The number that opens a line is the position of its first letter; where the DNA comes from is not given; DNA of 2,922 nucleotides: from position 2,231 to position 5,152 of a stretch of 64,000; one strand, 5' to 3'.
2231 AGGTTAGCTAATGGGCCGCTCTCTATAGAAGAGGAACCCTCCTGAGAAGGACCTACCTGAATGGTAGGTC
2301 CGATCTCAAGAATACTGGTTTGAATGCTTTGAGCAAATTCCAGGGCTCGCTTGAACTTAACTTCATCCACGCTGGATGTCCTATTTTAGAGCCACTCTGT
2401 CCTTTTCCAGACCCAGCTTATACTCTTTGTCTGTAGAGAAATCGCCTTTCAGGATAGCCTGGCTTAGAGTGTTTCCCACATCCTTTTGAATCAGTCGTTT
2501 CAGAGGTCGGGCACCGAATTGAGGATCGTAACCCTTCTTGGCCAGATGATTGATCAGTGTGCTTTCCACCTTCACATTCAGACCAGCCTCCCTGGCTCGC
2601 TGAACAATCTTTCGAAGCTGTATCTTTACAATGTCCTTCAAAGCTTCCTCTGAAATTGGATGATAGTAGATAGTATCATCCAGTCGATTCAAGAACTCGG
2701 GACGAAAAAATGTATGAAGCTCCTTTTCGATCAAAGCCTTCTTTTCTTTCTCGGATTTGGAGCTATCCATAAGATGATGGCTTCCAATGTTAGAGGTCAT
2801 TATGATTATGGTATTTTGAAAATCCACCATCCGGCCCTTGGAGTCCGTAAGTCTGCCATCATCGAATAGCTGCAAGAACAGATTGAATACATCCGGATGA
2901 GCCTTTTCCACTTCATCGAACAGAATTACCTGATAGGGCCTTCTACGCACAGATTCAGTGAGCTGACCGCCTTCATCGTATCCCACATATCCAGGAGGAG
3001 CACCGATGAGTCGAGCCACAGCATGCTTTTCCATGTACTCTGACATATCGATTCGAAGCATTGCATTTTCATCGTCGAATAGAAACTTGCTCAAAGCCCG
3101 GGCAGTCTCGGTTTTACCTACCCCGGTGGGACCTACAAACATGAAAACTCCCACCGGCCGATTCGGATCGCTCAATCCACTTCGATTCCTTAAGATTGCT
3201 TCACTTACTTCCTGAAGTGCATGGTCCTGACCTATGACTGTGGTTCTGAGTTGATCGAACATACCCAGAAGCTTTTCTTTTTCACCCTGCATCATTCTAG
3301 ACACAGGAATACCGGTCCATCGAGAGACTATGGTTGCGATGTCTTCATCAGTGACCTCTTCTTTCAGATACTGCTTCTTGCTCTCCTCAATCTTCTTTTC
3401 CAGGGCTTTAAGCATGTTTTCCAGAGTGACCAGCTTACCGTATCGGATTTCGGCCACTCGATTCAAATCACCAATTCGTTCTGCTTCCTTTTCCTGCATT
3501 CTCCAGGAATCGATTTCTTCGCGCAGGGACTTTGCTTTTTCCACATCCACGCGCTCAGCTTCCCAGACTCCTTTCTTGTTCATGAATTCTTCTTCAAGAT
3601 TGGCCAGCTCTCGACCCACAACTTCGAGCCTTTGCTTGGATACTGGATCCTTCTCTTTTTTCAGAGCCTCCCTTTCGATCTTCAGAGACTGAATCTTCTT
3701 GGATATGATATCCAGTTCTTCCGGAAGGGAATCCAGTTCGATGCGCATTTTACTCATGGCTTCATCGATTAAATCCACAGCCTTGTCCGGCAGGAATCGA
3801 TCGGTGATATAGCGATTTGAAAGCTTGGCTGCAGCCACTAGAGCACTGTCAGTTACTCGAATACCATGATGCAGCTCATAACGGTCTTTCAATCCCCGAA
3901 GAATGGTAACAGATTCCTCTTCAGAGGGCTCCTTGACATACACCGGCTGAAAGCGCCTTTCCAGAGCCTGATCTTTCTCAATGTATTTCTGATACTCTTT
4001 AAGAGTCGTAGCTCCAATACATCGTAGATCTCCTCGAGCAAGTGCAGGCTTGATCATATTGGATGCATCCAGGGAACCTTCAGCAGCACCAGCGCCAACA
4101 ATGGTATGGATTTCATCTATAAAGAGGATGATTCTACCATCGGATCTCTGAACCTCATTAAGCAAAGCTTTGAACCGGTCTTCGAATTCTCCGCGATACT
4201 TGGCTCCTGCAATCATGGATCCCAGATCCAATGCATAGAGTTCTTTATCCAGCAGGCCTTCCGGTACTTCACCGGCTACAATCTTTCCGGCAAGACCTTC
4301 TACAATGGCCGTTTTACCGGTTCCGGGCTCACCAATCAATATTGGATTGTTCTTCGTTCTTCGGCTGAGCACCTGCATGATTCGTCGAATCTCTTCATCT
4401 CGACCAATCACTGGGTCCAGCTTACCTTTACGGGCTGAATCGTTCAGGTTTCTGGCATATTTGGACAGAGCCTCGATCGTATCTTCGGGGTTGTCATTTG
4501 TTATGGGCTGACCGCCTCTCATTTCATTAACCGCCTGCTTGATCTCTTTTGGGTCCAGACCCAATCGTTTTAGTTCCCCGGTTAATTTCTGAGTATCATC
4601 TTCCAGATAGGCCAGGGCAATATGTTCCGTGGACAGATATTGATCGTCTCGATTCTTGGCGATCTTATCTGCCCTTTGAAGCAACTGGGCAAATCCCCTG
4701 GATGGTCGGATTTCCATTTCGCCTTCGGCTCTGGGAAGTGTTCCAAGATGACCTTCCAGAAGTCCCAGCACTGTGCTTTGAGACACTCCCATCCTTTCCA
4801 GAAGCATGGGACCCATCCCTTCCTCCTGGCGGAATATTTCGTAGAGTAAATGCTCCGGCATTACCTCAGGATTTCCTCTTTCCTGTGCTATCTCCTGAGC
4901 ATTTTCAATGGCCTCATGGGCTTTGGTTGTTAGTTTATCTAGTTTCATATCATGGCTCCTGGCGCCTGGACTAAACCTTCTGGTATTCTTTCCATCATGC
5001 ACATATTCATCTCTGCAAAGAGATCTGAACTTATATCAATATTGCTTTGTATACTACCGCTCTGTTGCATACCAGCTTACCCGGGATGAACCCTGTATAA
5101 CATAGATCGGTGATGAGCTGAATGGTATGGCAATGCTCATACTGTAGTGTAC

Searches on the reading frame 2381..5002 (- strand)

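Call 17: search_protein_families(library=pfam, proteins=[window:2381-5002:-], max_evalue=0.00001)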
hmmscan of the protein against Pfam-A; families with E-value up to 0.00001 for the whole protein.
window:2381-5002:- (873 aa): 12 families
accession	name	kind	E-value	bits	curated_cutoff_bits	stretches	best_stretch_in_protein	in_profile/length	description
PF07724.20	AAA_2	-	4.4e-70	235.5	27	1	615-776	1-165/166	AAA domain (Cdc48 subfamily)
PF17871.7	AAA_lid_9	-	8.4e-34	116.1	22.8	1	360-460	1-101/104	AAA lid domain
PF02861.25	Clp_N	-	1.2e-22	80.2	20.7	2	111-163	1-53/53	Clp amino terminal domain, pathogenicity island component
PF10431.15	ClpB_D2-small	-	1.4e-22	80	21.9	1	784-860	2-78/81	C-terminal, D2-small domain, of ClpB protein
PF00004.35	AAA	-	1.1e-21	78.1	21.2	2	221-334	2-110/131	ATPase family associated with various cellular activities (AAA)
PF07728.20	AAA_5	-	1.8e-18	67.3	22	1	621-746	3-130/139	AAA domain (dynein-related subfamily)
PF13191.12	AAA_16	-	6.2e-12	46.8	32.6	1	198-241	2-48/167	AAA ATPase domain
PF13401.12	AAA_22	-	6.9e-12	46.2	27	0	618-715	6-110/130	AAA domain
PF12775.13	AAA_7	-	4.7e-07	30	25.8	0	620-666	36-82/181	P-loop containing dynein motor region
PF05621.17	TniB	-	1.9e-06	27.9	22.4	0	204-357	22-185/189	Bacterial TniB protein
PF20720.3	nSTAND3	-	7.1e-06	26.2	27.2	0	206-243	8-43/155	Novel STAND NTPase 3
PF06414.18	Zeta_toxin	-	7.1e-06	26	22.3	0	610-660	10-58/199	Zeta toxin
